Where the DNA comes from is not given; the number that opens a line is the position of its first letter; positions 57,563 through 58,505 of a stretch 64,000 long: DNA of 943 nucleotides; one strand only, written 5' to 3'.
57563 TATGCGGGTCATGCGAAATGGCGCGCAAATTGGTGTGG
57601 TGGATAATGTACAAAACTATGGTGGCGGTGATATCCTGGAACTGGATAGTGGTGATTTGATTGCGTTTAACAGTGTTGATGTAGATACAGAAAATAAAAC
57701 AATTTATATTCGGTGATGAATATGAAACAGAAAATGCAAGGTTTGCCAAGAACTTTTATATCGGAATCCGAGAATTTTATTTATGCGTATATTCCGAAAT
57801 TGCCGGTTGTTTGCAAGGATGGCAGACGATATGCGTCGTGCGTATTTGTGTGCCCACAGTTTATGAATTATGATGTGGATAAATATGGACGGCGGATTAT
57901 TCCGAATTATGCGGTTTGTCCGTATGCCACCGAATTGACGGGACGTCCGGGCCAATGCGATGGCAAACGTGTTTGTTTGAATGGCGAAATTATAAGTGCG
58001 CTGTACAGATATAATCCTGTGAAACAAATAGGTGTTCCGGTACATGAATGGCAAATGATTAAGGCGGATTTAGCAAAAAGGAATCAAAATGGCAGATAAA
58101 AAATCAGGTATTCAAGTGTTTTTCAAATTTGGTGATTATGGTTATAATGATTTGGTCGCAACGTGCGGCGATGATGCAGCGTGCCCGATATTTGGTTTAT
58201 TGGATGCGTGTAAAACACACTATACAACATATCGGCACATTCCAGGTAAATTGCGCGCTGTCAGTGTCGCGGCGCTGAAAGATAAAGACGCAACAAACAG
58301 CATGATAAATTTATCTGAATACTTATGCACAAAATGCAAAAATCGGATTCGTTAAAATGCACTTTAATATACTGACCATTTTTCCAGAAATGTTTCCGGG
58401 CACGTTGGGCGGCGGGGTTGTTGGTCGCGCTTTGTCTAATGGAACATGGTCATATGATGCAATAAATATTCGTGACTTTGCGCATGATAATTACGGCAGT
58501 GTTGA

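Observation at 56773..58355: Four small Cys-containing ORFs translationally coupled inside the conserved rpsP-rimM-trmD-rplS operon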

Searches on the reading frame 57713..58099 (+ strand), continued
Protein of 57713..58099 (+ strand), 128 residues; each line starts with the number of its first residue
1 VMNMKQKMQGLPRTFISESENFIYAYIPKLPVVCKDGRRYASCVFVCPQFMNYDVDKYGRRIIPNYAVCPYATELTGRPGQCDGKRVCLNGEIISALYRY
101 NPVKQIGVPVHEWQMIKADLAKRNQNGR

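Call 88: search_dna_similar(query=window:57722-58096:+, collection=plasmids, mode=protein, max_evalue=0.01, max_rows=5)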
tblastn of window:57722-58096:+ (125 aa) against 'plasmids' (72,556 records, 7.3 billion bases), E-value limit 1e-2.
No match.

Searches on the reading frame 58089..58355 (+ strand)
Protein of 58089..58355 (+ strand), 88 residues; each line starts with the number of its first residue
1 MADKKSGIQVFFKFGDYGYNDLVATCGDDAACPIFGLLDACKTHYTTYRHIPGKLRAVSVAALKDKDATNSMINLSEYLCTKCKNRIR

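Call 3: search_protein_families(library=pfam, proteins=[window:58089-58355:+], max_evalue=1)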
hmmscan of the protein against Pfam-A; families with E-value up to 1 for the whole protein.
window:58089-58355:+ (88 aa): 0 families

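Call 4: search_protein_families(library=ncbifam, proteins=[window:58089-58355:+], max_evalue=1)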
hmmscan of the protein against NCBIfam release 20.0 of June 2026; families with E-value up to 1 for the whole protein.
window:58089-58355:+ (88 aa): 0 families

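Call 5: search_protein_families(library=phrogs, proteins=[window:58089-58355:+], max_evalue=1)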
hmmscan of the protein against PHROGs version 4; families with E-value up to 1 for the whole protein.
window:58089-58355:+ (88 aa): 1 family
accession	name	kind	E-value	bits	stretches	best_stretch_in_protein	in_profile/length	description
phrog_21126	-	unknown function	0.27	12.2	1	41-63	8-30/86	-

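Call 42: predict_structure(protein=window:58089-58352:+)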
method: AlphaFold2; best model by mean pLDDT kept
length: 88 residues; sequences in the alignment: 1
mean_pLDDT: 38.1   pTM: 0.27
mean pLDDT of the five models: 38.1, 36.4, 35.7, 35.6, 35.2
residues with pLDDT >= 90: 0; 70-90: 0; 50-70: 4; < 50: 84
segments of 3 or more residues with pLDDT < 50: 1-77, 83-88
pLDDT, mean of each block of 10 residues (from residue 1): 36 39 43 37 27 31 36 48 47
secondary structure, 60 per line:
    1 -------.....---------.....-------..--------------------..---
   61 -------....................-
elements in order: E8-12 E22-26 H68-87

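Call 68: search_protein_families(library=padloc, proteins=[window:58089-58355:+], max_evalue=1)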
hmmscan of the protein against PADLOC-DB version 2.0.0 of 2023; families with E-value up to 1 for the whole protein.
window:58089-58355:+ (88 aa): 0 families

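Call 69: find_homologous_proteins(query=window:58089-58352:+, max_evalue=1)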
Query window:58089-58352:+ (88 aa): 7 proteins with E <= 1 among 8 candidates.
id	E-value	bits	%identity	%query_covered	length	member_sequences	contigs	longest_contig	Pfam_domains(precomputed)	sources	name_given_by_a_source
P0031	2.8e-53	196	99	100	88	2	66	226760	-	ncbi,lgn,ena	-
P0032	8.9e-53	194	99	100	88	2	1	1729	-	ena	-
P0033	9.9e-53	194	98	100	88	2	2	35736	-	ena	-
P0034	1.4e-52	193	98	100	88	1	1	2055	-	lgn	-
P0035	5.6e-52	191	98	100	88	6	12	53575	-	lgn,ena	-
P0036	2.0e-46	174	89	100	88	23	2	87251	-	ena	-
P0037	6.8e-40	153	75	100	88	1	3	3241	-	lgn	-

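Call 71: list_cluster_members(proteins=[P0031, P0038, P0008, P0030])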
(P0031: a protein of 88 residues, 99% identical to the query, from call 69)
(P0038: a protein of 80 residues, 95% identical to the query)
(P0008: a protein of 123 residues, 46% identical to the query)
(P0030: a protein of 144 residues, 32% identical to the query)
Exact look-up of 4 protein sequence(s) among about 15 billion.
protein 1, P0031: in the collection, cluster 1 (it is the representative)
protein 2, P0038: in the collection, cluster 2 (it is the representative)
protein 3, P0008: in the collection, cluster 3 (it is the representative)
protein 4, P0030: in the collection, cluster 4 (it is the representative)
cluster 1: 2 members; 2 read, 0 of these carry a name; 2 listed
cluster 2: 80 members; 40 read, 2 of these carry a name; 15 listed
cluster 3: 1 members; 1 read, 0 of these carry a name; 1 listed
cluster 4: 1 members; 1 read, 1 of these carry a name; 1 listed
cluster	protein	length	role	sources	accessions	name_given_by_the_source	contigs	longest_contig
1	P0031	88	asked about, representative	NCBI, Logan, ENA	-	-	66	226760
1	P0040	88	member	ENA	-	-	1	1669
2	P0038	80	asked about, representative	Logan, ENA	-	-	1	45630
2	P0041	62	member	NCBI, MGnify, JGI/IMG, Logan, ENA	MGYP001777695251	FL=1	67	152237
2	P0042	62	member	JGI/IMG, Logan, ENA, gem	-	hypothetical protein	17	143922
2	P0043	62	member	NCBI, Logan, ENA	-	-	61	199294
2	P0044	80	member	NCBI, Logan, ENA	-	-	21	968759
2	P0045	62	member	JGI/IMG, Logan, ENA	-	-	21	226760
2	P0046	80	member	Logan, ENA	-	-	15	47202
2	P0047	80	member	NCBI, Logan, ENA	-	-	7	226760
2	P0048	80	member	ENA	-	-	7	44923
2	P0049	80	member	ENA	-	-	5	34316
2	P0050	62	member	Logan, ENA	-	-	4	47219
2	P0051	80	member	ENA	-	-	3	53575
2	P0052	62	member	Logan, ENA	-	-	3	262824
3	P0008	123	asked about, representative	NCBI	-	-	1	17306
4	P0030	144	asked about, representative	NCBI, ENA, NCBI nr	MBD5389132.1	hypothetical protein HDR63_02665 [bacterium] | hypothetical protein [bacterium]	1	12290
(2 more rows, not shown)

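Call 72: find_encoding_contigs(protein=P0031, flank=3000, max_places=6)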
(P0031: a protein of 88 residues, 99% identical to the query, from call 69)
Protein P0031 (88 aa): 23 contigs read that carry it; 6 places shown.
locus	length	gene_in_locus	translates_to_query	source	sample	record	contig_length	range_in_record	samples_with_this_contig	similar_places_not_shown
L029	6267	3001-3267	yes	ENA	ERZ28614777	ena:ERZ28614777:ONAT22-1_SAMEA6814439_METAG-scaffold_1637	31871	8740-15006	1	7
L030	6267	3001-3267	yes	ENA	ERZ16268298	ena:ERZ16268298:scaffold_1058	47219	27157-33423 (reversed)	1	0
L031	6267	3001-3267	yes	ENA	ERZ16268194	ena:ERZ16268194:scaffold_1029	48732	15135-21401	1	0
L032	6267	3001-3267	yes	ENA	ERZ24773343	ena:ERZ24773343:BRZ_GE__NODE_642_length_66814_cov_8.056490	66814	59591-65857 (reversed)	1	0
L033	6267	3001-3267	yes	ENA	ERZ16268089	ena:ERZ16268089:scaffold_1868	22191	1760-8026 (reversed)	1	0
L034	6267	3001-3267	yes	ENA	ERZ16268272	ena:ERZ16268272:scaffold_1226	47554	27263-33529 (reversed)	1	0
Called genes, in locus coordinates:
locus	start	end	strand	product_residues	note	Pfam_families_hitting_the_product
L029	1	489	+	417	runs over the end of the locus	PF02812:ELFV_dehydrog_N, PF00208:ELFV_dehydrog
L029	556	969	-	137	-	-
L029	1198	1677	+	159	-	PF00886:Ribosomal_S16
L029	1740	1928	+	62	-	-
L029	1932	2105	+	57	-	-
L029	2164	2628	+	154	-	PF01782:RimM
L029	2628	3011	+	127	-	-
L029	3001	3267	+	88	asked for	-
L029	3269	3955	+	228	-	PF01746:tRNA_m1G_MT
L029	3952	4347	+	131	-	PF01245:Ribosomal_L19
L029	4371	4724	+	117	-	PF09923:DUF2155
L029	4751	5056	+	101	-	-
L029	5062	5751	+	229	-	PF07313:AmiA-like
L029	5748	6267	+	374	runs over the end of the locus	PF00814:TsaD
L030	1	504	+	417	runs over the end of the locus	PF02812:ELFV_dehydrog_N, PF00208:ELFV_dehydrog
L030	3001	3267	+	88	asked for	-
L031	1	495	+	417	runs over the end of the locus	PF02812:ELFV_dehydrog_N, PF00208:ELFV_dehydrog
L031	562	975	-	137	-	-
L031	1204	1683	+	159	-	PF00886:Ribosomal_S16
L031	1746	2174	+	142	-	-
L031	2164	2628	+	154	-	PF01782:RimM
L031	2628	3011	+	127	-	-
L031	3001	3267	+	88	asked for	-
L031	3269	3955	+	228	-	PF01746:tRNA_m1G_MT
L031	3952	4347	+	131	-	PF01245:Ribosomal_L19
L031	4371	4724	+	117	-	PF09923:DUF2155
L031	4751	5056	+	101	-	-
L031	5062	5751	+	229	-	PF07313:AmiA-like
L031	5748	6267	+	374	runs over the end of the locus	PF00814:TsaD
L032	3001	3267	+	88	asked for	-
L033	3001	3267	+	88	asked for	-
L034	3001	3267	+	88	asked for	-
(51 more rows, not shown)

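Call 85: search_solved_structures(query=A8, max_evalue=10)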
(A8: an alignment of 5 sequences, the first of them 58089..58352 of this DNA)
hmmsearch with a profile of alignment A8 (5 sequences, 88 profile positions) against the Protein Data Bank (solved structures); distinct sequences matched with E-value up to 10: 0.
